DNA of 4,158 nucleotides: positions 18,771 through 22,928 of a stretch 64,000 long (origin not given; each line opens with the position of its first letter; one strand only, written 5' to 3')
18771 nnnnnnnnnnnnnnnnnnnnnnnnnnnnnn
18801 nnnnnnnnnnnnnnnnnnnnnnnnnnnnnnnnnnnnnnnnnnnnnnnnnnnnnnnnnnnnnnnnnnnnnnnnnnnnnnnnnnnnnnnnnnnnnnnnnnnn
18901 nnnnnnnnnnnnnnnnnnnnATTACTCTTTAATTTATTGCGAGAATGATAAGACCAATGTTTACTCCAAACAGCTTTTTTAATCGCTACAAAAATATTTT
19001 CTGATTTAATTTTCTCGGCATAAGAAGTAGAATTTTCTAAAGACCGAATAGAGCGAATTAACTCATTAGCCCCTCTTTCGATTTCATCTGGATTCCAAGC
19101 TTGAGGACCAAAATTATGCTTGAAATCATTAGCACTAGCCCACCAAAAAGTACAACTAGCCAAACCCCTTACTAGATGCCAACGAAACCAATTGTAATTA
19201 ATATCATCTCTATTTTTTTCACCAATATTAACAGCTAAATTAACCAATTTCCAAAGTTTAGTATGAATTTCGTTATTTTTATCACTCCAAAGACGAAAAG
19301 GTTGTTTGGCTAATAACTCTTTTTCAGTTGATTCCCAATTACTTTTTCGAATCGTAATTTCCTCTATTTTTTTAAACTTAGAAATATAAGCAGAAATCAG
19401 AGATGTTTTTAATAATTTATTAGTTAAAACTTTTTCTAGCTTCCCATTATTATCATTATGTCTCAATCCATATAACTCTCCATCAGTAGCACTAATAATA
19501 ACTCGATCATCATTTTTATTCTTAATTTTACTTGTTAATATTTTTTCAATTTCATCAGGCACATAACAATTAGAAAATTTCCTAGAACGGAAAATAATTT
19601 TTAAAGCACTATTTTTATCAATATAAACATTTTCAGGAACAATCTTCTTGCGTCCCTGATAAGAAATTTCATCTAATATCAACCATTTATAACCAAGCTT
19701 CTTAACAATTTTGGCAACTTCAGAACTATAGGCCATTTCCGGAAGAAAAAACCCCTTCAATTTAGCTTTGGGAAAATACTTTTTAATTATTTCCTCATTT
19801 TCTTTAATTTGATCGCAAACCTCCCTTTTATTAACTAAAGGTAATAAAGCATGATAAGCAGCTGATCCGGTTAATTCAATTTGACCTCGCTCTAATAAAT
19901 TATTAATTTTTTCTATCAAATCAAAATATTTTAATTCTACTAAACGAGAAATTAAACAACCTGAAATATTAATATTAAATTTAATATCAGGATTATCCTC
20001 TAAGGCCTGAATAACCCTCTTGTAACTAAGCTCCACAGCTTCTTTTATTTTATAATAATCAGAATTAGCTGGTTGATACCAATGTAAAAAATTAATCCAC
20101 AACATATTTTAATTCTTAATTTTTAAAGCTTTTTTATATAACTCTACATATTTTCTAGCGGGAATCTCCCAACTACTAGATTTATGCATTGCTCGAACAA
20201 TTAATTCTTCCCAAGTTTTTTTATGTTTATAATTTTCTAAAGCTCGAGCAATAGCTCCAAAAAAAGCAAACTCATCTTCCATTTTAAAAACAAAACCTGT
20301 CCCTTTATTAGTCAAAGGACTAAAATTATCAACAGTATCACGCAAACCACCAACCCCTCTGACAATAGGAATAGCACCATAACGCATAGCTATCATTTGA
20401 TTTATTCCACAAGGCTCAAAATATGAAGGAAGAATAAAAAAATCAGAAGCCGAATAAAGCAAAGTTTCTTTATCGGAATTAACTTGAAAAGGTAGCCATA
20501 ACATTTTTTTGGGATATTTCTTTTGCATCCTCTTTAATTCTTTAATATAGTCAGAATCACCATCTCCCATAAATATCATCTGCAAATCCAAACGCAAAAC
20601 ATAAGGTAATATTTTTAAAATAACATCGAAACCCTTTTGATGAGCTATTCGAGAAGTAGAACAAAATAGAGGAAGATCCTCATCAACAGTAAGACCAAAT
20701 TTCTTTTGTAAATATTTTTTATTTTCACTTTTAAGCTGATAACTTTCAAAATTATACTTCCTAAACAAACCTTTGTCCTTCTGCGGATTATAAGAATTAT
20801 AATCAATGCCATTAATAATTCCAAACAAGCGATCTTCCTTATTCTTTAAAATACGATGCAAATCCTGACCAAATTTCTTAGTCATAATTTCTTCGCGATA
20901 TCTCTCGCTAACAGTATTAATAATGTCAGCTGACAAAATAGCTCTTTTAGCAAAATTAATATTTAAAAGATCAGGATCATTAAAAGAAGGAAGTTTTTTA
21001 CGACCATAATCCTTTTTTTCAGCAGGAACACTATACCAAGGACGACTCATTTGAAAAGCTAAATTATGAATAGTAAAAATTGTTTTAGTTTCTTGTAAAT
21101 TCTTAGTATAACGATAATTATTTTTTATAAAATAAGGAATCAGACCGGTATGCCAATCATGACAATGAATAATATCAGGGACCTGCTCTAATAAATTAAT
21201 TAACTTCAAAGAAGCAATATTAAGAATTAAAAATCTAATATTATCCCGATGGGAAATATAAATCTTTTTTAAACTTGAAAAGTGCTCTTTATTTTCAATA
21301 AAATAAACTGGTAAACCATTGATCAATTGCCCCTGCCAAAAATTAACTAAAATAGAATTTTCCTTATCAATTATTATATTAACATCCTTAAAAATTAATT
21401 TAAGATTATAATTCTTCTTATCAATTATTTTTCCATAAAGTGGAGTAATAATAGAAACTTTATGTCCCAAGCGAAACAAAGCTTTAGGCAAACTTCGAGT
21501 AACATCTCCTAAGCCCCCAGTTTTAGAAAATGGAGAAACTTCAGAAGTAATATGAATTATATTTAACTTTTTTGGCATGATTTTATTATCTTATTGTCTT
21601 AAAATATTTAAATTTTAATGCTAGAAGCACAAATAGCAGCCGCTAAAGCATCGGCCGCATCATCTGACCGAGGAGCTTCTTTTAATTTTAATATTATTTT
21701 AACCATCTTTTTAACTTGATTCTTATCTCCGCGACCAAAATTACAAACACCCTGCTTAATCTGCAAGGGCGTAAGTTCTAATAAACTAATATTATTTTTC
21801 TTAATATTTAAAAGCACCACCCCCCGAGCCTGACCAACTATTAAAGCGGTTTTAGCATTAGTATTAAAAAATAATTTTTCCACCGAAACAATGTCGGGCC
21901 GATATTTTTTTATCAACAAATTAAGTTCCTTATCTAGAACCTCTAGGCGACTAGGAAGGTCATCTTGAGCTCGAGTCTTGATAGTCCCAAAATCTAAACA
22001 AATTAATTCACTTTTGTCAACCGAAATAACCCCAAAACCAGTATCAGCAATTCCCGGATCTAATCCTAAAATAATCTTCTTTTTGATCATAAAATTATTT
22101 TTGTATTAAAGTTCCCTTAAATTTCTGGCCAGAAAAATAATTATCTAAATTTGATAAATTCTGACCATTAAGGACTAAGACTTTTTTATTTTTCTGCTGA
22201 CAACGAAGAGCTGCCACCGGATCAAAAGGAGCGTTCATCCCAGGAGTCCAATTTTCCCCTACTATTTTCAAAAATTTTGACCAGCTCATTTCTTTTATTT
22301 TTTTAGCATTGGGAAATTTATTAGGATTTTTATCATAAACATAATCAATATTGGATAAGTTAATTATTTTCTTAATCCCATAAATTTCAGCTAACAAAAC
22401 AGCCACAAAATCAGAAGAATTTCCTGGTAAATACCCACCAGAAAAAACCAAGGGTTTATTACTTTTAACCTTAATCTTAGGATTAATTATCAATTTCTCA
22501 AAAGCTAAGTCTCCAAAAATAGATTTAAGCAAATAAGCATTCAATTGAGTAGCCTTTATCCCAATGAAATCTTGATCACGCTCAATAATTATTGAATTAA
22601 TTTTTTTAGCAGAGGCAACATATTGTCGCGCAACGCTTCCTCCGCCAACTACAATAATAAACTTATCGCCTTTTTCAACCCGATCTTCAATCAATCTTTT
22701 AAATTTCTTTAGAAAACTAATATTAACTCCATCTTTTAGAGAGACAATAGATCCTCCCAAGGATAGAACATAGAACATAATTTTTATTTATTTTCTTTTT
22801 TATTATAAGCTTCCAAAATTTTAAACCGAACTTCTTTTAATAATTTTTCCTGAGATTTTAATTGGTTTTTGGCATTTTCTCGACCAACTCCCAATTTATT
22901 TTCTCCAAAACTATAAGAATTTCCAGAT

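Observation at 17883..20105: GH57 glycoside hydrolase fused to an APH/maltokinase-like kinase, next to glgA and a PHP phosphoesterase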

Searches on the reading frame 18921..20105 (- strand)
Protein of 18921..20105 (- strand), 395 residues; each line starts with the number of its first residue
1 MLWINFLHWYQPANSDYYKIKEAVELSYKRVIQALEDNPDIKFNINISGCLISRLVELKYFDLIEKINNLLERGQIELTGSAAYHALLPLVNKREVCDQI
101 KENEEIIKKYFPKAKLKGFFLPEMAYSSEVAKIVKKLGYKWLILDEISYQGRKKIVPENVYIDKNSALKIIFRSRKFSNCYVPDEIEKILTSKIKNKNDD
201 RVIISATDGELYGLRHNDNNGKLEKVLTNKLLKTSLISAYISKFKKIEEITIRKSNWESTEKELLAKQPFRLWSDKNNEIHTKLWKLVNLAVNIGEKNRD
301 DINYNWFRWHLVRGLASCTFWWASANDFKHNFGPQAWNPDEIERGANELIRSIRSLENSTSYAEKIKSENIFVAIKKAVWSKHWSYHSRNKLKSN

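Call 28: search_solved_structures(query=A3, max_evalue=0.01, show_alignments=4)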
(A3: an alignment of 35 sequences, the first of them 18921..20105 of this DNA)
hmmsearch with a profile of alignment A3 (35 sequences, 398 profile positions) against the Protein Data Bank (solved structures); distinct sequences matched with E-value up to 0.01: 8.
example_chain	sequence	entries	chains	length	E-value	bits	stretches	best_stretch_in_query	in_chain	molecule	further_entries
1k1w_A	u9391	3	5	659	5.4e-20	75.1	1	4-252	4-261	4-ALPHA-GLUCANOTRANSFERASE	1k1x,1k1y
3n8t_A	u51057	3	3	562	4.1e-16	62.4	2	59-129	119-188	alpha-amylase, GH57 family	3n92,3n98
5wu7_A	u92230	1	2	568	3e-14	56.2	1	62-129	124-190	Uncharacterized protein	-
2b5d_X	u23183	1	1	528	3e-11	46.3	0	62-150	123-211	alpha-Amylase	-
1ufa_A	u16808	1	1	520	6e-10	42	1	61-130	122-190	TT1467 protein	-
3p0b_A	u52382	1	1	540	6.9e-10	41.8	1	61-130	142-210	TT1467 protein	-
7e1y_A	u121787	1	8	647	2.7e-08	36.6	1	62-220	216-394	Glycoside hydrolase, family 57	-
7ufr_A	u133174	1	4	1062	0.0089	18.4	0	32-155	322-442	Alpha-mannosidase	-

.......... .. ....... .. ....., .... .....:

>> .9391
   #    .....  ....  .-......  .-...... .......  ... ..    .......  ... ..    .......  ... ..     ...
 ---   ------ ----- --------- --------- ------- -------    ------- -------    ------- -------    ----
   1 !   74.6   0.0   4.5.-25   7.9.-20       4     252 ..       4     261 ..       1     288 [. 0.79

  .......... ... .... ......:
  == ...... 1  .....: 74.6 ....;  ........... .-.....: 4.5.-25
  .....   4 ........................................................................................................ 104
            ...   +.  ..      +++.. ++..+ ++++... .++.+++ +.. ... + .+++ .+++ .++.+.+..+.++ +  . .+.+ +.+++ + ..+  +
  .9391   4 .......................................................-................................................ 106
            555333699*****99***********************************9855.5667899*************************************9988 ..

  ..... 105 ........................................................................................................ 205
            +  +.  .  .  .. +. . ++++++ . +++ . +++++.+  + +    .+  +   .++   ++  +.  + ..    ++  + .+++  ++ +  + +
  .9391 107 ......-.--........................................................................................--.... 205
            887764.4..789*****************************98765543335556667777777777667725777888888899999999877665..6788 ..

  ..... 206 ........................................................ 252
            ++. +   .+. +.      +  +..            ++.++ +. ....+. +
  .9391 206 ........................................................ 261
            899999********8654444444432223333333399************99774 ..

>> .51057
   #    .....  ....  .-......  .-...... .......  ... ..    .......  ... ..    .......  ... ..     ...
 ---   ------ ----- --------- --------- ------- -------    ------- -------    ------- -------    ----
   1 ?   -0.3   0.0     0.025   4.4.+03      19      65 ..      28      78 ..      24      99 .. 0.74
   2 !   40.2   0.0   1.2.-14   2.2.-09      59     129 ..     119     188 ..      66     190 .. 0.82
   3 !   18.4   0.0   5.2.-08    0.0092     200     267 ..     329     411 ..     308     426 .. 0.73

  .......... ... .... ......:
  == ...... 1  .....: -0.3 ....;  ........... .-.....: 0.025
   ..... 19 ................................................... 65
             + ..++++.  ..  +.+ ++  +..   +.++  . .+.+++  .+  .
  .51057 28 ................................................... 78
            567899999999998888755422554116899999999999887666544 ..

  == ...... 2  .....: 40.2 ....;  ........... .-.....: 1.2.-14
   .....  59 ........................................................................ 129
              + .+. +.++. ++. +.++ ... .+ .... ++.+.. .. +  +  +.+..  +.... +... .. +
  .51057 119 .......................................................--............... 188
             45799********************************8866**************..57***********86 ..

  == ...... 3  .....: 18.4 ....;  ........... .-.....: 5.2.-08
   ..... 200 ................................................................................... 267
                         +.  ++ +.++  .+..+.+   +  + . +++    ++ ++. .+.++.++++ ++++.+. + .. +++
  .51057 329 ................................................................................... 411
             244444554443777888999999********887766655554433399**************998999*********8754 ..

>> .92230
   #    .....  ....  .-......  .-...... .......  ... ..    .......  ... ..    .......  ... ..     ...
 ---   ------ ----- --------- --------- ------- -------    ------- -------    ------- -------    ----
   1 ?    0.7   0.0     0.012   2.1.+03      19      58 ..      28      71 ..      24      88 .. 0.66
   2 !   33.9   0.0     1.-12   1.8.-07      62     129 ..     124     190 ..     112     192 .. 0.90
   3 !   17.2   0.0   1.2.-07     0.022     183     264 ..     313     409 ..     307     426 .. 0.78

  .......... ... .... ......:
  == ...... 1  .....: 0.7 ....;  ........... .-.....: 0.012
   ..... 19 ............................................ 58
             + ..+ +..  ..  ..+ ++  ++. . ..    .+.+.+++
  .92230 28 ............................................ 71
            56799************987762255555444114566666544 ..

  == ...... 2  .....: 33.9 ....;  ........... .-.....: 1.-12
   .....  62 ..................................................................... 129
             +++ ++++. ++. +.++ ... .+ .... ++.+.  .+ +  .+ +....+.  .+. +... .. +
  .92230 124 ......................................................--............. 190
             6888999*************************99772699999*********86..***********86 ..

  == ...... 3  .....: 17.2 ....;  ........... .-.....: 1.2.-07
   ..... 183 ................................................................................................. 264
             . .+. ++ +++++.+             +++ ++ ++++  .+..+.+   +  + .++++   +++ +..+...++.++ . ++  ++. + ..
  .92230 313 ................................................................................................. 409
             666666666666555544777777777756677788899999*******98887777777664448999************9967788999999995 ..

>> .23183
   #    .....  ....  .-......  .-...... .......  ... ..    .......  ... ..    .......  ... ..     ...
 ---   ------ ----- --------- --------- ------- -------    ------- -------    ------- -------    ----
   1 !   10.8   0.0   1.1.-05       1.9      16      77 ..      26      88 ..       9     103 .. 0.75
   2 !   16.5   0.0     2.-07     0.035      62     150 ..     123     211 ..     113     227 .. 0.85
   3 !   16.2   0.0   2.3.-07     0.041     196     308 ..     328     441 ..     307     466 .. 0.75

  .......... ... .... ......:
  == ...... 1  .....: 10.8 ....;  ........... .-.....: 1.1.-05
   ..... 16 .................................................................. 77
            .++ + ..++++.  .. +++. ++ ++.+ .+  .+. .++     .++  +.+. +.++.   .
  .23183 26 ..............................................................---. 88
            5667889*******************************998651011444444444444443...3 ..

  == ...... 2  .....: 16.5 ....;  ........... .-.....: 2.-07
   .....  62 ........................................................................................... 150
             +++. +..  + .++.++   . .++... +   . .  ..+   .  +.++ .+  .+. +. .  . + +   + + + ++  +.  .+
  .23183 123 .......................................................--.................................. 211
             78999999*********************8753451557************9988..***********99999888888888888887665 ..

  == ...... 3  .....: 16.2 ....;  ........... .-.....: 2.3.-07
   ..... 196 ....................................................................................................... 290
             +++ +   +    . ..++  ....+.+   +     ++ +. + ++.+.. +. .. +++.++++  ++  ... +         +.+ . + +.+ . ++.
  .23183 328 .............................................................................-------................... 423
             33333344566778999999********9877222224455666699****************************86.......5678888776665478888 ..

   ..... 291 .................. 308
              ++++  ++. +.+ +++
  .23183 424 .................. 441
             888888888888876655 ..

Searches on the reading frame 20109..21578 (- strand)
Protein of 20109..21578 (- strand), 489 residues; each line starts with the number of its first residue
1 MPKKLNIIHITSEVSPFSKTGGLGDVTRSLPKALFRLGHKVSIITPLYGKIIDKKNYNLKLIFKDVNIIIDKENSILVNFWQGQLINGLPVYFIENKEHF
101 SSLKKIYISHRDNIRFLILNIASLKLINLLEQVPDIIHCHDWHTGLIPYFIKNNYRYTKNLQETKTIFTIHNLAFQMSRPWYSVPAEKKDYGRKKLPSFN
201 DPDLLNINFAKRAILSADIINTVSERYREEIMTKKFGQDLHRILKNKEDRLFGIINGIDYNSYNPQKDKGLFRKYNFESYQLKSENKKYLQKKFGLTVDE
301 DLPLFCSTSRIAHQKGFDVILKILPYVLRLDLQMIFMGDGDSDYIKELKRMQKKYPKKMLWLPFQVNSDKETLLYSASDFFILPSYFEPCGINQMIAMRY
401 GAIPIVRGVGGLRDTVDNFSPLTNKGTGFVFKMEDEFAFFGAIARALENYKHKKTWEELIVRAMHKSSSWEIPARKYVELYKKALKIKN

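Call 5: search_protein_families(library=pfam, proteins=[window:20109-21578:-], max_evalue=0.01)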
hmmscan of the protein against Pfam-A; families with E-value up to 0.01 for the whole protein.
window:20109-21578:- (489 aa): 5 families
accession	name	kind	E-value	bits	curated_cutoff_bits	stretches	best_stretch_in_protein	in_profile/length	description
PF08323.17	Glyco_transf_5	-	5.3e-64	216.6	22.7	1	6-245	1-238/239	Starch synthase catalytic domain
PF00534.26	Glycos_transf_1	-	4.3e-19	69.1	26.4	1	293-458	6-167/172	Glycosyl transferases group 1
PF13692.12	Glyco_trans_1_4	-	1.2e-13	52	27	1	305-449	4-142/142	Glycosyl transferases group 1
PF13439.12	Glyco_transf_4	-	1.2e-08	35.6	28.5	1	21-233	2-150/170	Glycosyltransferase Family 4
PF13579.12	Glyco_trans_4_4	-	0.00036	21.3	29.7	0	130-181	68-112/158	Glycosyl transferase 4-like domain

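Call 6: search_protein_families(library=ncbifam, proteins=[window:20109-21578:-], max_evalue=0.01)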
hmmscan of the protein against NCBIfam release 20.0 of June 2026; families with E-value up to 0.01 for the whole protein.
window:20109-21578:- (489 aa): 24 families
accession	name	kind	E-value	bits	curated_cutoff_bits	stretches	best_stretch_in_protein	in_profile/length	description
TIGR02095.1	glgA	subfamily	9.5e-142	473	328.45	1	6-483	2-476/477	glycogen/starch synthase, ADP-glucose type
NF001898.0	PRK00654.1-1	equivalog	1.1e-131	439.8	603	1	5-484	1-475/477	glycogen synthase GlgA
NF001903.0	PRK00654.2-2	equivalog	4.2e-126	421.4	616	1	5-486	1-480/482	glycogen synthase GlgA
NF001900.0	PRK00654.1-3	equivalog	2.5e-113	379.1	509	1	6-488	2-458/481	glycogen synthase GlgA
NF001899.0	PRK00654.1-2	equivalog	3.3e-105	352.2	459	1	6-484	2-475/478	glycogen synthase GlgA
NF001905.0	PRK00654.2-4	subfamily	2.8e-96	323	560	1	5-483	1-485/489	glycogen synthase GlgA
NF001902.0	PRK00654.2-1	equivalog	2.3e-88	296.9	845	1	6-483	2-488/492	glycogen synthase GlgA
NF001906.0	PRK00654.2-5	equivalog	1.2e-84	284.9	870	1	3-486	4-485/485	glycogen synthase GlgA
NF001901.0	PRK00654.1-5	equivalog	1.5e-81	274.4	649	1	4-486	23-493/502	glycogen synthase GlgA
NF010698.0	PRK14098.1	equivalog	1.6e-81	274.4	754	1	5-485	6-487/489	starch synthase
NF010699.0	PRK14099.1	equivalog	1.6e-81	274.3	762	1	4-485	3-480/485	glycogen synthase GlgA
NF001904.0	PRK00654.2-3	equivalog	2.5e-70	237.5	577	1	6-483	2-473/475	glycogen synthase GlgA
TIGR02149.1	glgA_Coryne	subfamily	1.4e-17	64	302.4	1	133-484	83-390/391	glycogen synthase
NF038295.1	EPS_HpsP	equivalog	4.1e-14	52.4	550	1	284-483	191-386/388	hormogonium polysaccharide biosynthesis glycosyltransferase HpsP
NF047684.1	TeichurnBiosyTuaC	equivalog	4e-10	39.2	550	1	276-422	195-334/391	teichuronic acid biosynthesis protein TuaC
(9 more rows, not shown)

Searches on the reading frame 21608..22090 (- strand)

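Call 5: search_protein_families(library=pfam, proteins=[window:21608-22090:-], max_evalue=0.01)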
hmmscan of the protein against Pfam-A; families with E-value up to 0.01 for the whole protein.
window:21608-22090:- (160 aa): 1 family
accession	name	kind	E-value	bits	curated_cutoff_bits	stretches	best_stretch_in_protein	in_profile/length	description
PF02075.23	RuvC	-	1.3e-44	152.1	22.2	1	7-154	1-147/148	Crossover junction endodeoxyribonuclease RuvC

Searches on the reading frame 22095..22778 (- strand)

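Call 5: search_protein_families(library=pfam, proteins=[window:22095-22778:-], max_evalue=0.01)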
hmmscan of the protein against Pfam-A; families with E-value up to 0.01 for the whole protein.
window:22095-22778:- (227 aa): 1 family
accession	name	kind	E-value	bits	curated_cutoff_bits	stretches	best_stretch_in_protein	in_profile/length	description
PF00696.33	AA_kinase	-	1.2e-27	97.6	24.9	1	1-204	1-234/234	Amino acid kinase family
